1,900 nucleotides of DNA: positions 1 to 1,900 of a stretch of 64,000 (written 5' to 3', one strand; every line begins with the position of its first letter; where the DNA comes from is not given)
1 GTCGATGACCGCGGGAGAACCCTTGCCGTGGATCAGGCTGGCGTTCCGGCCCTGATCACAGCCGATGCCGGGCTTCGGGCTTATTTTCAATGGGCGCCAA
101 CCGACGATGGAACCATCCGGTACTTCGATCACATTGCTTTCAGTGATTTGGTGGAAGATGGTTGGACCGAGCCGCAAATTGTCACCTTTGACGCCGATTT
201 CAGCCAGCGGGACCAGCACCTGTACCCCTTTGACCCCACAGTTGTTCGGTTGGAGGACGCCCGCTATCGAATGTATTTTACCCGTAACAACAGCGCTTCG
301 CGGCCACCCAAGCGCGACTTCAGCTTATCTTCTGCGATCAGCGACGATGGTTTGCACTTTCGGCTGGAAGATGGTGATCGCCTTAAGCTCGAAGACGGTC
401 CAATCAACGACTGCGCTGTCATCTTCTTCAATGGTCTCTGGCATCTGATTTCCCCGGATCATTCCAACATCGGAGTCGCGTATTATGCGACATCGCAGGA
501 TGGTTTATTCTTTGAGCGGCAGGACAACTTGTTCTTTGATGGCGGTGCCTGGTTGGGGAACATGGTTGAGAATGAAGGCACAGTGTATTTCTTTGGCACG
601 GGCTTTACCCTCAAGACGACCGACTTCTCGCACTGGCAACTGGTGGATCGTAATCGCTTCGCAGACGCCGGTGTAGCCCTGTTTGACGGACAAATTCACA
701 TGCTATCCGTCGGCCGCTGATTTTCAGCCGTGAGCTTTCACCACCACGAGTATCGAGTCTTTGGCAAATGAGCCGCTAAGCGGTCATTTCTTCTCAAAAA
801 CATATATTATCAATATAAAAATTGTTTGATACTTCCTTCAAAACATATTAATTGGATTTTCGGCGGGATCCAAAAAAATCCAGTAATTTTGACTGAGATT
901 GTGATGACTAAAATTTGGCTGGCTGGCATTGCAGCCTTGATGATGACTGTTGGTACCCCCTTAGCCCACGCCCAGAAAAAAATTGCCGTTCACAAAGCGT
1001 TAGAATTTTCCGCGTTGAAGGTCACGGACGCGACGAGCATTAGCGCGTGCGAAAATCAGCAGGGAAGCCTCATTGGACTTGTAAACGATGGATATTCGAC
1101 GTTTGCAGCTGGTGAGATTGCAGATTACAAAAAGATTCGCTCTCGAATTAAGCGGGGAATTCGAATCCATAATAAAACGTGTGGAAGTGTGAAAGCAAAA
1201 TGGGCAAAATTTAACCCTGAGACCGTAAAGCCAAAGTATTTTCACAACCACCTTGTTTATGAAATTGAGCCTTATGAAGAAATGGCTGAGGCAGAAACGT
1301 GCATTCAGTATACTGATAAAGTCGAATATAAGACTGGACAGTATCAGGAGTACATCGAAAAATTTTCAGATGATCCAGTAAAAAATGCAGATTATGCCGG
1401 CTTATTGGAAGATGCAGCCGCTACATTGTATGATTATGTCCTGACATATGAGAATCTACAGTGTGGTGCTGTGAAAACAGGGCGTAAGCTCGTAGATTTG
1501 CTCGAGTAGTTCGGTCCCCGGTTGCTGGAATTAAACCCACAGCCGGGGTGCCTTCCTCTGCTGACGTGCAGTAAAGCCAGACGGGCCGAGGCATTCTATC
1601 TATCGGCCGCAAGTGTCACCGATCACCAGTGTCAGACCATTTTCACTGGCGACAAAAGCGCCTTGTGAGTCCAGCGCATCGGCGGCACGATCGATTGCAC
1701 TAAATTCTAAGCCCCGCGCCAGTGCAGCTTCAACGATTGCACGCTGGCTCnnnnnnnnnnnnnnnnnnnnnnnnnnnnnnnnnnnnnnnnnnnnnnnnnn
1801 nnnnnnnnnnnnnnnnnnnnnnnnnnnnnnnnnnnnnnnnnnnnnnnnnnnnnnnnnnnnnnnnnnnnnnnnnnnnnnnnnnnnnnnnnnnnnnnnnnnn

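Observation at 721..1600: Low-GC islet encoding an orphan secreted cysteine-containing protein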

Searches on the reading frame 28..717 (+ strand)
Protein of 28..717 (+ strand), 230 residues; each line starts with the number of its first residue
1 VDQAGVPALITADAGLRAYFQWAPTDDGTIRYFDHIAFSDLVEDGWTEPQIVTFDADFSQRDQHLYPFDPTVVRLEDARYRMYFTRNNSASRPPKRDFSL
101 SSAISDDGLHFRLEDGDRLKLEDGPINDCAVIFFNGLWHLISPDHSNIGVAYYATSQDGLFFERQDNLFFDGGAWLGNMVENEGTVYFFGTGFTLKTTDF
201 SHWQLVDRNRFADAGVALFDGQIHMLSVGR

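Call 5: search_protein_families(library=pfam, proteins=[window:28-717:+], max_evalue=1)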
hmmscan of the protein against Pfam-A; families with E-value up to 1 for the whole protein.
window:28-717:+ (230 aa): 1 family
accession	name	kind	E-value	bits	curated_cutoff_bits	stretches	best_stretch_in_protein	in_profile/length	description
PF19135.5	DUF5818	-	0.18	11.8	27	0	183-207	1-25/57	Protein of unknown function (DUF5818)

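Call 7: search_protein_families(library=ncbifam, proteins=[window:28-717:+], max_evalue=1)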
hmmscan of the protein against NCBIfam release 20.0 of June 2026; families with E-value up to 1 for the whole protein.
window:28-717:+ (230 aa): 1 family
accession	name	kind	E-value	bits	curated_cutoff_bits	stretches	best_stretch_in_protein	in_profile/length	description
NF052550.1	BManbPhaseBMBP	equivalog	0.16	11.3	450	0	126-172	26-81/296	beta-1,2-mannobiose phosphorylase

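Call 8: search_protein_families(library=phrogs, proteins=[window:28-717:+], max_evalue=1)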
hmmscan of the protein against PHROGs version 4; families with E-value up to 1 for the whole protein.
window:28-717:+ (230 aa): 0 families

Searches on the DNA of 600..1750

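Call 67: search_rna_families(source=window, start=600, end=1750, threshold=evalue, max_evalue=1)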
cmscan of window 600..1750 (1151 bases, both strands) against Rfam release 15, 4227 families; matches with E-value up to 1: 2.
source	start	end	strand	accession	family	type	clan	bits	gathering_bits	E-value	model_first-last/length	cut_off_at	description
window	1108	1134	+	RF01107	SBRMV1_UPD-PKf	Cis-reg;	-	21.5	39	0.28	1-27/27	no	Pseudoknot of upstream pseudoknot domain (UPD) of the 3'UTR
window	900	965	+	RF01122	sR39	Gene; snRNA; snoRNA; CD-box;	-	18.6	50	0.052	1-56/56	no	Small nucleolar RNA sR39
